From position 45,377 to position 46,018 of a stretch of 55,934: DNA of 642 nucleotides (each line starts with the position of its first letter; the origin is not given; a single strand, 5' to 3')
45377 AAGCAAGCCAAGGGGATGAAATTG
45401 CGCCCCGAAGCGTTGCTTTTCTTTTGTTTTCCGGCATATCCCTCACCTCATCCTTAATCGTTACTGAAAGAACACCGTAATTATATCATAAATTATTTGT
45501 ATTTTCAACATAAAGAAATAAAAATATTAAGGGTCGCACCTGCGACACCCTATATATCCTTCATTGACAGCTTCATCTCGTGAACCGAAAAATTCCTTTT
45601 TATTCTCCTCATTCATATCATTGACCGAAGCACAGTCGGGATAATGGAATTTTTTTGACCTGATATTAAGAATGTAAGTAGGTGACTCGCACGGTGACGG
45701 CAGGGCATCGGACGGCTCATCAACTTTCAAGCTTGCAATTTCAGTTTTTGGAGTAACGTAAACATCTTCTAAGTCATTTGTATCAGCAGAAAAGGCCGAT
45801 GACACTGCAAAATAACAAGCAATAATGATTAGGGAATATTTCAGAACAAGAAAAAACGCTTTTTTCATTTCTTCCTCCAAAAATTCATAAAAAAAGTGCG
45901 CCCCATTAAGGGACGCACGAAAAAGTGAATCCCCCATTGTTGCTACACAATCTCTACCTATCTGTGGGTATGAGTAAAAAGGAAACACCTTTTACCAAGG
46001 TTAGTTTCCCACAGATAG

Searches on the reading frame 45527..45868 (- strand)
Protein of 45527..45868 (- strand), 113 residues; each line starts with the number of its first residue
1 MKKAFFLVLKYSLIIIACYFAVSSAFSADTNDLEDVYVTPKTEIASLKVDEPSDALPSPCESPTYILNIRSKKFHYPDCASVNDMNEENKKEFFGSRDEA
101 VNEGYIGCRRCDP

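Call 13: search_protein_families(library=pfam, proteins=[window:45527-45868:-], max_evalue=0.1)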
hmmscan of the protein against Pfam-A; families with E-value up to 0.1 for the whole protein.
window:45527-45868:- (113 aa): 1 family
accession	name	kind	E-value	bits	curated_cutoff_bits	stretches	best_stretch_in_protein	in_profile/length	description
PF02805.21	Ada_Zn_binding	-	0.00035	21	23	1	73-113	26-64/65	Metal binding domain of Ada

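Call 14: find_encoding_contigs(protein=window:45527-45868:-, flank=3000, max_places=10)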
Protein window:45527-45868:- (113 aa): no gene with exactly this product is on record in the collection.

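Call 15: find_homologous_proteins(query=window:45527-45868:-, max_evalue=0.001)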
Query window:45527-45868:- (113 aa): 2 proteins with E <= 0.001 among 3 candidates.
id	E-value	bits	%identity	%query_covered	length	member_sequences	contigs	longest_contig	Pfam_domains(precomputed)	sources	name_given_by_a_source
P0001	2.3e-70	251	100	100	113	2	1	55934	-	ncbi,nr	ncbi:MAG: hypothetical protein E7671_00215 [Ruminococcaceae bacterium]|nr:hypothetical protein [Osci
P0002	2.3e-6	45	40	58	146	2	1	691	PF02805.22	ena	-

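Call 32: find_encoding_contigs(protein=P0002, flank=5000)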
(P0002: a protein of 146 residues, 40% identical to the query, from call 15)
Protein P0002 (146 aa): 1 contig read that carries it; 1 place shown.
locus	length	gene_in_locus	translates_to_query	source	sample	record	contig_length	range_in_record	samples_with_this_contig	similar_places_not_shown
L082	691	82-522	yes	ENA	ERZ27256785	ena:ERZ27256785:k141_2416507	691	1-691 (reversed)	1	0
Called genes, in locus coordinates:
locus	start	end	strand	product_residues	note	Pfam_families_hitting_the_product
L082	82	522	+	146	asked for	PF02805:Ada_Zn_binding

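Call 102: search_protein_families(library=phrogs, proteins=[window:45527-45868:-], max_evalue=0.001)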
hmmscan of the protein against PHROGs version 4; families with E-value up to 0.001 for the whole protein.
window:45527-45868:- (113 aa): 0 families

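Call 103: search_protein_families(library=padloc, proteins=[window:45527-45868:-], max_evalue=0.01)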
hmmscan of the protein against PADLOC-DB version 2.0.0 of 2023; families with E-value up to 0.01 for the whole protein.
window:45527-45868:- (113 aa): 0 families
